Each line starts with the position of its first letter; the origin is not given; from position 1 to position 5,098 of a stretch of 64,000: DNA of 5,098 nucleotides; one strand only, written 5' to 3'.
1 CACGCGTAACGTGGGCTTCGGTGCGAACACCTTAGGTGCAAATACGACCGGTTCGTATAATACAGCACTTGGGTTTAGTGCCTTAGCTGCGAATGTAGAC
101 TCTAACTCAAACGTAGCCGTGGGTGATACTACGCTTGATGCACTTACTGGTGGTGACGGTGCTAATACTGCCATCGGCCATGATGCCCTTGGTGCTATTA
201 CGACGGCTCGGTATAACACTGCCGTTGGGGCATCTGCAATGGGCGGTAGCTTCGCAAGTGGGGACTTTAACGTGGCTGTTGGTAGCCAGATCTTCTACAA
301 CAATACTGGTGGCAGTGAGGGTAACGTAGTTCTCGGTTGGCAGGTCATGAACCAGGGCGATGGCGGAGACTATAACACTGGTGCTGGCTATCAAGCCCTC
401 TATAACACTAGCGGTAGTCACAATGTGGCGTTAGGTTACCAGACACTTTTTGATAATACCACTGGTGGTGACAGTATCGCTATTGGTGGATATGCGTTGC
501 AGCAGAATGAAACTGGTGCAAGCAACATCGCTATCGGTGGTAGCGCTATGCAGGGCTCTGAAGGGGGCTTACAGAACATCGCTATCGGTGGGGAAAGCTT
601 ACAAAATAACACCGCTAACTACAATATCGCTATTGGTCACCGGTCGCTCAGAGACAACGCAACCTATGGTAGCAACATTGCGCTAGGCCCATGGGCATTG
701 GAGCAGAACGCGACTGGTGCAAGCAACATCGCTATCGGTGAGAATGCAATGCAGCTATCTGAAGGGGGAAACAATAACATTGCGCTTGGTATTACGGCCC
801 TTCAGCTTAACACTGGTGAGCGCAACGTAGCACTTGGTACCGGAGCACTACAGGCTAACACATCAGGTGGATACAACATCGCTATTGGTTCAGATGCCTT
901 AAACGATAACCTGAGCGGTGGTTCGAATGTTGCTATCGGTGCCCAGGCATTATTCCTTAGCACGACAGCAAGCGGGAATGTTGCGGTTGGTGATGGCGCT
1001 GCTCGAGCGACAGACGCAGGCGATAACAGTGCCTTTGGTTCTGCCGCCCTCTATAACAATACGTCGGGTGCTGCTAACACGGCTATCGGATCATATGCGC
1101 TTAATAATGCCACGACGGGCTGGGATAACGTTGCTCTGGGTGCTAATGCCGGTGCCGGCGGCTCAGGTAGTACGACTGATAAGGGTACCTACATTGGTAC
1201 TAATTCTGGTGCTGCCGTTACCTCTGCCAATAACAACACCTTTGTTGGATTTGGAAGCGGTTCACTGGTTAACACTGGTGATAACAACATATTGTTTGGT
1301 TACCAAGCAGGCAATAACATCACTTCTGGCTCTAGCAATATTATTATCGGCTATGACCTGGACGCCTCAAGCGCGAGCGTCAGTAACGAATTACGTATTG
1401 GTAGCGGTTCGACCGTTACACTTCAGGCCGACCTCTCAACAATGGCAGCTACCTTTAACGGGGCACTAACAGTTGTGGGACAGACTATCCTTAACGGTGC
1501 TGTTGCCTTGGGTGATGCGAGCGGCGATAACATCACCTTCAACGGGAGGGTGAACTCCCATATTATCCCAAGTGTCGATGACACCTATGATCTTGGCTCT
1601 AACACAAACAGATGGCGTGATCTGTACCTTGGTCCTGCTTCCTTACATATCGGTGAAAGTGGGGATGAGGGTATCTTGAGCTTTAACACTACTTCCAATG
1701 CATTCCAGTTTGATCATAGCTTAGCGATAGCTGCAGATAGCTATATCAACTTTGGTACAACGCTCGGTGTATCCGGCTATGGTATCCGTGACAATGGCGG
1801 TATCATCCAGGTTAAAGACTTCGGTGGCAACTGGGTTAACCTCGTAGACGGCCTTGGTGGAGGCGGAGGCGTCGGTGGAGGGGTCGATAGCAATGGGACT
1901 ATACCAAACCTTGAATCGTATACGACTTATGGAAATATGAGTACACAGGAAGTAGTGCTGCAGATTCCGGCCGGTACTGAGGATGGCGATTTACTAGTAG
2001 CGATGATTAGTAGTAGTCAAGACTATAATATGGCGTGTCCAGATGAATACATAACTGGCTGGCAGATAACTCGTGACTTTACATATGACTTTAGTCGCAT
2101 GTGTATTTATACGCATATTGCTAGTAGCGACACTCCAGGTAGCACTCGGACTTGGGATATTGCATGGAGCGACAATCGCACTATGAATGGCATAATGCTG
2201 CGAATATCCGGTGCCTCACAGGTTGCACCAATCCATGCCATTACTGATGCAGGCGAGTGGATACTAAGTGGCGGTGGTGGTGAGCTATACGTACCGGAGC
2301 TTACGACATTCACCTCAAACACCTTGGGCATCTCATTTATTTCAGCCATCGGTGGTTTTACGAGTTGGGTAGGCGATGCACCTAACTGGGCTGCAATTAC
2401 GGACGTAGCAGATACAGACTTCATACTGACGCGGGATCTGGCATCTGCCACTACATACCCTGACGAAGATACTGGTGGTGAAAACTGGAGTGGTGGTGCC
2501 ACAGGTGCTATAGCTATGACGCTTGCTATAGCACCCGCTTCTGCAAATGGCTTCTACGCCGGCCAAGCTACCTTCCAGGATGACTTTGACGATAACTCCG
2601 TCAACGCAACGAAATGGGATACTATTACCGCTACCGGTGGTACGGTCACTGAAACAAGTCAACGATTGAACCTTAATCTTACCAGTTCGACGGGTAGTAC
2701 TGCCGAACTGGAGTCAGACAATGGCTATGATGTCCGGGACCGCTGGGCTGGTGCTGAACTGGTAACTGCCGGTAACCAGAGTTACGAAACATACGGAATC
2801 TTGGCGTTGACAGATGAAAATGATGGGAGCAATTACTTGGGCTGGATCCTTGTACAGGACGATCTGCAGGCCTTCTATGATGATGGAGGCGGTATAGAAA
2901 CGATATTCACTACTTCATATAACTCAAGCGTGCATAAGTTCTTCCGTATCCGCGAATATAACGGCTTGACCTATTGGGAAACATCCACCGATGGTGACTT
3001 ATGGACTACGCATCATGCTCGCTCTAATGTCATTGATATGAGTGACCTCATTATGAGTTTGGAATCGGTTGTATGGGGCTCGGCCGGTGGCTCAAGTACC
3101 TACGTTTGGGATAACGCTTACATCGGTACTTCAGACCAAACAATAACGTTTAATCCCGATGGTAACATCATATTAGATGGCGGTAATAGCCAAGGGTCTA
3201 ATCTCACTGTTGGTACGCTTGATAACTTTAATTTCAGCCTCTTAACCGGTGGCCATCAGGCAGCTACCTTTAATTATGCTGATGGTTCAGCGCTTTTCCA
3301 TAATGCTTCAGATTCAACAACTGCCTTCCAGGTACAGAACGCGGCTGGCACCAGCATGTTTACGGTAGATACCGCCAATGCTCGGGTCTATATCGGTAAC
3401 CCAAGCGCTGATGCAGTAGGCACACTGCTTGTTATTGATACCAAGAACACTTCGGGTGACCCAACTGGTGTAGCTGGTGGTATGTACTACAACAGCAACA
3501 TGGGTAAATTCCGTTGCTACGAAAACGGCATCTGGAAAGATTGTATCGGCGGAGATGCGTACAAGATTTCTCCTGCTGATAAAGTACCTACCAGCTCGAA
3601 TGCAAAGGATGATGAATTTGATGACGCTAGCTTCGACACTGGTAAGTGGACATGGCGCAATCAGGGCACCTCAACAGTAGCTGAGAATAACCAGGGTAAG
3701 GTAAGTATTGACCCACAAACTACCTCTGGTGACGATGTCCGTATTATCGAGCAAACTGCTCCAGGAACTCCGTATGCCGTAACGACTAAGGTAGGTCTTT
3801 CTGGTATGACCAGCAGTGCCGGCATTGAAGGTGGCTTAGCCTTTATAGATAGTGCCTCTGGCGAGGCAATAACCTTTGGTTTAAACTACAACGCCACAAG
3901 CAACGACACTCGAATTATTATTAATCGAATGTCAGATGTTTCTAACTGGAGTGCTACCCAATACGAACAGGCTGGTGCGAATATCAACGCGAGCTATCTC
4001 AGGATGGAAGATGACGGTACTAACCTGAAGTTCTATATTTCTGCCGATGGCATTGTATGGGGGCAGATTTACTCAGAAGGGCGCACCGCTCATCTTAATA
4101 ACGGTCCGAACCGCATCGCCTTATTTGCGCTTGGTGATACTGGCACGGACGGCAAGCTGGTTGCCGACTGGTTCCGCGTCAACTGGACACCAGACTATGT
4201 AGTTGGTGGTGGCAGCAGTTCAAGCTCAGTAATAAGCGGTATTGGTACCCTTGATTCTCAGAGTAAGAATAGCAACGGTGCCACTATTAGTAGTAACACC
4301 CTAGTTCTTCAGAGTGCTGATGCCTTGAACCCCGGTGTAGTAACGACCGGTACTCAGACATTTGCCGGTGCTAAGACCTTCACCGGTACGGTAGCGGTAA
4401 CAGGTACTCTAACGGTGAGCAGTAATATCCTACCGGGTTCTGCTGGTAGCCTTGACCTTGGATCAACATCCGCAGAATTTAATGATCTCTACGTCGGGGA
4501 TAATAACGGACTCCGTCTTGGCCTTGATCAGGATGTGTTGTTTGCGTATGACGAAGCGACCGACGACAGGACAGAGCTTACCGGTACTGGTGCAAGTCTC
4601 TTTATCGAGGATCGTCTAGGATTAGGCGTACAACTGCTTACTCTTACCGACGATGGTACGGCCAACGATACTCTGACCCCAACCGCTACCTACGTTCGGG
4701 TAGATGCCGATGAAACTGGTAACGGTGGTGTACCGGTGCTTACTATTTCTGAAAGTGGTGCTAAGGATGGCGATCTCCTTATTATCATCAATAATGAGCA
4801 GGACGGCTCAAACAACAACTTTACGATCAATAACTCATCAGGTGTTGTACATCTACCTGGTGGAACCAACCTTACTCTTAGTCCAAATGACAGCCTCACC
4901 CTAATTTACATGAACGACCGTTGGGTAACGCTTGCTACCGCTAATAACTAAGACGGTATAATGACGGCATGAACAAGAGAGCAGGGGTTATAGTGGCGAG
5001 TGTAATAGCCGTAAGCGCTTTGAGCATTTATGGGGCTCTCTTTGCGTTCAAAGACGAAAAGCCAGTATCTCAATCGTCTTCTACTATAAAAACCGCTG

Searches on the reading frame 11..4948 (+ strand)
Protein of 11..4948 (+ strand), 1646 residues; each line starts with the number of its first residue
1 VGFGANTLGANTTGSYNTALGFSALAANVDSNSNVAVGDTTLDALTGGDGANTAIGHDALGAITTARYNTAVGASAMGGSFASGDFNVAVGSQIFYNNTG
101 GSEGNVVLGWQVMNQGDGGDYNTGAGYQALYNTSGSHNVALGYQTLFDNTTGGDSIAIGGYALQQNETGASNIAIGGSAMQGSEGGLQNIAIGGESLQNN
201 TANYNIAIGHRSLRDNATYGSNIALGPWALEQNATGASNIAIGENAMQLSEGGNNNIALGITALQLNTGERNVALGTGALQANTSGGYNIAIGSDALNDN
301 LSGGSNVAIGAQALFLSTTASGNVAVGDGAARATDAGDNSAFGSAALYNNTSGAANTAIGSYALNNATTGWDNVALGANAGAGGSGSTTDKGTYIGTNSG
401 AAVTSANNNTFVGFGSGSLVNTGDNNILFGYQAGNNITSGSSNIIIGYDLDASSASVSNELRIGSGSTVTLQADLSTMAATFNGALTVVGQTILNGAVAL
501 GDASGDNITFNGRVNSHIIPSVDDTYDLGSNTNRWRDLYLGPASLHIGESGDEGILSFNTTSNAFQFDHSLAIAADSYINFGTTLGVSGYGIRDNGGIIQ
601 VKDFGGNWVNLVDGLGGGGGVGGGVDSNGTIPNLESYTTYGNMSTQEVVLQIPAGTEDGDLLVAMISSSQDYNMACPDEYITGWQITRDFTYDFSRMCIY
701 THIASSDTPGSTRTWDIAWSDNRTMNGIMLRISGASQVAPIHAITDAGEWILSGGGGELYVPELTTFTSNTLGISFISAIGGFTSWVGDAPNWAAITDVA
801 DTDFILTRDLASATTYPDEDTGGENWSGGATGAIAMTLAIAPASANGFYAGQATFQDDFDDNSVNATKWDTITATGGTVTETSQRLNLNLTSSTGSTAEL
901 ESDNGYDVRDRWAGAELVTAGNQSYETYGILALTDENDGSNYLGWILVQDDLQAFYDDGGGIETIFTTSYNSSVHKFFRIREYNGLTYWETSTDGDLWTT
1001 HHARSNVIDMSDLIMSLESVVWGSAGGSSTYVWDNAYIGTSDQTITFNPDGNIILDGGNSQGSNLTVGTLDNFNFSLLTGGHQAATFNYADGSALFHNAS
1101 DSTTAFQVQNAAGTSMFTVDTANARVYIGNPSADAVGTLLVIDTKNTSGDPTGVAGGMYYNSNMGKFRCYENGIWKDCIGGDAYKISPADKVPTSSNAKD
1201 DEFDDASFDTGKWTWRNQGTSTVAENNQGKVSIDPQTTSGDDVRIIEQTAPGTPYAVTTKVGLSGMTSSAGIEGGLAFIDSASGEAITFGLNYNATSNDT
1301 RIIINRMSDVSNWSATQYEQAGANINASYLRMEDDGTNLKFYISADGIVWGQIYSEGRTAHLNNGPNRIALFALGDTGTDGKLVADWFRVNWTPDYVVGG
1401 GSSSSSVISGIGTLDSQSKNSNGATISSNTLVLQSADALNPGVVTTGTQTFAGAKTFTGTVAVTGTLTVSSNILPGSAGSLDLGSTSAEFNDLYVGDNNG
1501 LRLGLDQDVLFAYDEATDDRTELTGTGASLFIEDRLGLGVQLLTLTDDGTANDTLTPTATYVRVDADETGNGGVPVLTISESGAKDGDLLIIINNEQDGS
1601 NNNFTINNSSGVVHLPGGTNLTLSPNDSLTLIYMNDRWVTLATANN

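Call 6: search_protein_families(library=pfam, proteins=[window:11-4948:+], max_evalue=0.1)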
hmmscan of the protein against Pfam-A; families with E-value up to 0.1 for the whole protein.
window:11-4948:+ (1646 aa): 1 family
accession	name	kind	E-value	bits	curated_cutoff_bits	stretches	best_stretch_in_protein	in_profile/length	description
PF17851.8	GH43_C2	-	0.082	13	22.7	0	1201-1390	2-202/203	Beta xylosidase C-terminal Concanavalin A-like domain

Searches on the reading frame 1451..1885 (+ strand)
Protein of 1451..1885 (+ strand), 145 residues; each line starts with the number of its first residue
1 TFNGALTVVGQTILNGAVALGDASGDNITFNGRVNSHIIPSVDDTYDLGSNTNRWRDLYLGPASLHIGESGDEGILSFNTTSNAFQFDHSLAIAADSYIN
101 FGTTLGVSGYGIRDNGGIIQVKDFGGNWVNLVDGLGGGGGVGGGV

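Call 71: search_protein_families(library=phrogs, proteins=[window:1451-1885:+], max_evalue=0.01)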
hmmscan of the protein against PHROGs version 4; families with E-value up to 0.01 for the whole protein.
window:1451-1885:+ (145 aa): 5 families
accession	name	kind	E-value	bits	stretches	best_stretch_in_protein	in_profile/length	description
phrog_36222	-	unknown function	1.7e-07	31.7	1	15-70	43-98/350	-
phrog_25747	-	tail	1.4e-05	24.2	1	6-55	285-333/901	tail fiber protein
phrog_7121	-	tail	0.0013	17.8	1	33-61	762-790/927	tail fiber protein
phrog_15695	-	tail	0.005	15.6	1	2-65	1063-1122/1284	tail fiber protein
phrog_1171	-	tail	0.006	16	1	33-63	771-801/954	tail spike protein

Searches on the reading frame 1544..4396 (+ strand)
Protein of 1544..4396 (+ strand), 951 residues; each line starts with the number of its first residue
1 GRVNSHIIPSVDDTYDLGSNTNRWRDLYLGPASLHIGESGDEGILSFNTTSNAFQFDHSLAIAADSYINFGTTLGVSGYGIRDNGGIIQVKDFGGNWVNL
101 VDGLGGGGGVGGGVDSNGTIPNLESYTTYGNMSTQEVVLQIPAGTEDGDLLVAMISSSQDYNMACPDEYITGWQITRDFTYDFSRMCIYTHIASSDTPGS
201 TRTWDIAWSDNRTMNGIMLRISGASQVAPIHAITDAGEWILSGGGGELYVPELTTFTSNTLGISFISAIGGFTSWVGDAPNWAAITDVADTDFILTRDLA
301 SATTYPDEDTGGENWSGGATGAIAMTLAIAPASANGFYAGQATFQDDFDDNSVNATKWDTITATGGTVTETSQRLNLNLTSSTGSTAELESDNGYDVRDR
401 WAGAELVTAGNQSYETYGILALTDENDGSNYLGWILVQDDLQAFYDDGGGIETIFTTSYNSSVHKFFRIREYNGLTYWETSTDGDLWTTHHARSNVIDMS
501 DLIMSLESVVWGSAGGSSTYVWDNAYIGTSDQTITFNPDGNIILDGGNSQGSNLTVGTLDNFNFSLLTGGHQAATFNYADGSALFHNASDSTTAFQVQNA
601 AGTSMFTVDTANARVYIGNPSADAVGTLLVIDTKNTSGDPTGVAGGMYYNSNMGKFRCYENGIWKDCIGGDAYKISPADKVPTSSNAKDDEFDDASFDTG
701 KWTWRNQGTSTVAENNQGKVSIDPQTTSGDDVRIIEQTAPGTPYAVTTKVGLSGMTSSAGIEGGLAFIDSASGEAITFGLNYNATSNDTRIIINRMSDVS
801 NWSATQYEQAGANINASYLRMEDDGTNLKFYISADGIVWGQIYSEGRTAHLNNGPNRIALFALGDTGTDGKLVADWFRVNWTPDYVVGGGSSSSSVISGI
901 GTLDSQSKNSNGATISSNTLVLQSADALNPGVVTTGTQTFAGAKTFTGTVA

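Call 13: find_homologous_proteins(query=window:1544-4396:+, max_evalue=0.00001)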
Query window:1544-4396:+ (951 aa): 4 proteins with E <= 0.00001 among 8000 candidates.
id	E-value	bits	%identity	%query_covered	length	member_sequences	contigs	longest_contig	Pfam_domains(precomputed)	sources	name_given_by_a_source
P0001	1.2e-225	770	42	72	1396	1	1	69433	PF17851.9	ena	-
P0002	3.6e-80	288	60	5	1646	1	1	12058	-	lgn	-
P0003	2.4e-12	64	60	6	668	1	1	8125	-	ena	-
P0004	2.2e-9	54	39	7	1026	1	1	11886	PF12219.15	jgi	jgi:hypothetical protein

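Call 18: find_encoding_contigs(protein=P0001, flank=10000, max_places=3)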
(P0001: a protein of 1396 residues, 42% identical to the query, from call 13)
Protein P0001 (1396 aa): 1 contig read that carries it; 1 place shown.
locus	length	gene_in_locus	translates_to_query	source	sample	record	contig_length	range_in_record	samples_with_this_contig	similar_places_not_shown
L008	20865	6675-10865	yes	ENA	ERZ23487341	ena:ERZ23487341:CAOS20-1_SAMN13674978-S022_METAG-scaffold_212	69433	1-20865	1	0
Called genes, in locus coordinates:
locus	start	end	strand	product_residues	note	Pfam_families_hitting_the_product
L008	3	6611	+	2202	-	?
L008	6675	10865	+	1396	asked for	PF17851:GH43_C2 (weak)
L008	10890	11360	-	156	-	-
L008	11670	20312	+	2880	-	-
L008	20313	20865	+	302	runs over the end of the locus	PF02163:Peptidase_M50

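Call 31: search_protein_representatives(protein=window:1544-4396:+)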
Query: 951 residues. Proteins with E-value up to 0.001 (for the whole library): 5526; up to 1e-10: 1833; up to 1e-30: 145. The best 150 are listed.
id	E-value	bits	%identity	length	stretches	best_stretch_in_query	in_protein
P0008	0.0e+00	2141.5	89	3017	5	1-951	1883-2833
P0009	0.0e+00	1463.5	51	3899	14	3-950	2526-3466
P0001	3.7e-226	769.8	42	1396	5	3-784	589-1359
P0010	3.6e-141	488.5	49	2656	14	572-670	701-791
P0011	3.8e-107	375.9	46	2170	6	342-633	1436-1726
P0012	7.0e-99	348.6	50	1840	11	621-671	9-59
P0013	8.0e-94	331.8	39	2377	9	580-668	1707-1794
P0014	1.3e-92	327.9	41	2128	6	540-672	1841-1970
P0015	4.4e-89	316.1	42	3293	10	540-803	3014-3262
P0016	1.1e-88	314.8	46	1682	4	543-679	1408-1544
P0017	4.8e-81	289.5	39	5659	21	576-697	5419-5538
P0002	1.2e-80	288.3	51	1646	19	905-951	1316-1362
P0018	1.1e-77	278.5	48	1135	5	542-668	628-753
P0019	1.3e-75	271.6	42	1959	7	393-669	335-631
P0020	1.4e-72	261.6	50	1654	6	581-669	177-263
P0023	2.7e-71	257.3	48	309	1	301-589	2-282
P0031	1.7e-60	221.5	43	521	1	324-652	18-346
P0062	6.3e-42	160.1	46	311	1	672-886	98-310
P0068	1.7e-40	155.3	45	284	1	669-885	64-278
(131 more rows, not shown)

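Call 35: find_related_loci(query=window:1544-4396:+, collection=metagenome_contigs, flank=10000)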
Query window:1544-4396:+ (951 aa) in metagenome_contigs; peptide patterns used: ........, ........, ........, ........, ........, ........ (x = any residue, [..] = any of these).
43 stretches matched a pattern; 2 encode a relative of the query (tblastn E <= 1e-3); 2 distinct loci.
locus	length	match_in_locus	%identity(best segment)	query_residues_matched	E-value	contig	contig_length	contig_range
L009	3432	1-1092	44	581-674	5e-15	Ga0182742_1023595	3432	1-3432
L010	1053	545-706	35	321-374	1e-5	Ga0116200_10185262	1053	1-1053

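Call 36: list_cluster_members(proteins=[P0008, P0009, P0001])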
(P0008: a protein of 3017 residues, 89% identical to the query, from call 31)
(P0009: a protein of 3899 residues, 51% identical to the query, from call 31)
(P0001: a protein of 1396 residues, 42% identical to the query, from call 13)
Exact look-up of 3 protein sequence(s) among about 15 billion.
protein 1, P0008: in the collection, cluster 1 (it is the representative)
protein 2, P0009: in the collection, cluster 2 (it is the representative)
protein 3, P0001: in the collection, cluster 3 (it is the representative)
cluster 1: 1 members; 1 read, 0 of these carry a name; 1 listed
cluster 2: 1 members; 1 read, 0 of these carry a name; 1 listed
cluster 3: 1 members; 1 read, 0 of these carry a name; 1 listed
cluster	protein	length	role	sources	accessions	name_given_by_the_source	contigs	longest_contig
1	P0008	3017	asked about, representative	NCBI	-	-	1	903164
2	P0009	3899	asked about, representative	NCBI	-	-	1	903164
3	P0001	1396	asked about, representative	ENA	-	-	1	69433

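Call 40: search_protein_families(library=ncbifam, proteins=[P0008, P0009], max_evalue=0.01)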
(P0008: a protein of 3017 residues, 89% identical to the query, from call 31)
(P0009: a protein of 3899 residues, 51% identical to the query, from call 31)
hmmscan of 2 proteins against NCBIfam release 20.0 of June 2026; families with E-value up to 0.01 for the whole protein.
P0008 (3017 aa): 0 families

P0009 (3899 aa): 0 families

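Call 97: search_protein_families(library=pfam, proteins=[P0031, P0023, P0062, P0068], max_evalue=0.001)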
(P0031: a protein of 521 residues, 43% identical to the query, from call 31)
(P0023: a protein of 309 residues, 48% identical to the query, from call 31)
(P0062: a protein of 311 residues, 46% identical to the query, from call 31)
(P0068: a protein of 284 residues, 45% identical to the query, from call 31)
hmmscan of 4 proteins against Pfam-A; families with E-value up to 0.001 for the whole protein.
P0031 (521 aa): 1 family
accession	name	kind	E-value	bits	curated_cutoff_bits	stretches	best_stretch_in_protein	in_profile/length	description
PF13884.11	Peptidase_S74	-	1.8e-07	31.8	22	1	343-390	5-57/58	Chaperone of endosialidase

P0023 (309 aa): 0 families

P0062 (311 aa): 0 families

P0068 (284 aa): 0 families
